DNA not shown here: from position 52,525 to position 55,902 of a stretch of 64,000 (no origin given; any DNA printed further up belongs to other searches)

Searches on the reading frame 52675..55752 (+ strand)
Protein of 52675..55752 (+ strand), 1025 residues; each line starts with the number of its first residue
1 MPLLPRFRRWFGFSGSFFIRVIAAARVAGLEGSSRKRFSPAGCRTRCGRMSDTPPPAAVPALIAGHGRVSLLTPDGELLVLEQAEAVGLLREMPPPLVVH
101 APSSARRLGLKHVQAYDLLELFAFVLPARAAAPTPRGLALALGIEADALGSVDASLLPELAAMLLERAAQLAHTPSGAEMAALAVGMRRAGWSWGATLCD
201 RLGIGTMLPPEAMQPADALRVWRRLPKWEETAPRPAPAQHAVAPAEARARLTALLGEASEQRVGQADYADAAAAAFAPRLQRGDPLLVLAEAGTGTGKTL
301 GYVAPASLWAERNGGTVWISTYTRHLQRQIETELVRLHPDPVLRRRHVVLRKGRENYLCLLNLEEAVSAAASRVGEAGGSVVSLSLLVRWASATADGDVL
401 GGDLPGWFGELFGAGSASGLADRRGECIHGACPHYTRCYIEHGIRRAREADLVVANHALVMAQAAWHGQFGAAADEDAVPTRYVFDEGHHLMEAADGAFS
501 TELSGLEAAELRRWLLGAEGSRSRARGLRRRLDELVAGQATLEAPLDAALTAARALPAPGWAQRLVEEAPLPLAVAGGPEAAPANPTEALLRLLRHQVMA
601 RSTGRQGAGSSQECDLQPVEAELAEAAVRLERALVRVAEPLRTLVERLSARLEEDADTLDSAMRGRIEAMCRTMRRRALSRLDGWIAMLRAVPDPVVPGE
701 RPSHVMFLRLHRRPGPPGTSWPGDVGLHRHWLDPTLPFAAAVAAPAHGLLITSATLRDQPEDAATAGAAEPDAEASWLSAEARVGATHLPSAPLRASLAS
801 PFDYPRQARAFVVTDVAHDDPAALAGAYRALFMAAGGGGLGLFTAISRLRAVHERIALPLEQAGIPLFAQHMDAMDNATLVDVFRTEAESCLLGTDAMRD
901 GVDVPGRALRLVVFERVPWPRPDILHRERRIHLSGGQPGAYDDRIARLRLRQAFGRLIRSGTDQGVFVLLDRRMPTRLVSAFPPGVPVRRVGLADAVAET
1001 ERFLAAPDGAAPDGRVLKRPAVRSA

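Call 19: search_protein_families(library=pfam, proteins=[window:52675-55752:+], max_evalue=0.001)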
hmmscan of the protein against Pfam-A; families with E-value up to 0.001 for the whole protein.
window:52675-55752:+ (1025 aa): 2 families
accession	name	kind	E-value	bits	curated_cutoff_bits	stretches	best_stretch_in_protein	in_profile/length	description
PF13307.12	Helicase_C_2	-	2.7e-23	83.3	25.3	1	833-977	6-157/170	Helicase C-terminal domain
PF00270.35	DEAD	-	0.00036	20.7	26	0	288-338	17-69/167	DEAD/DEAH box helicase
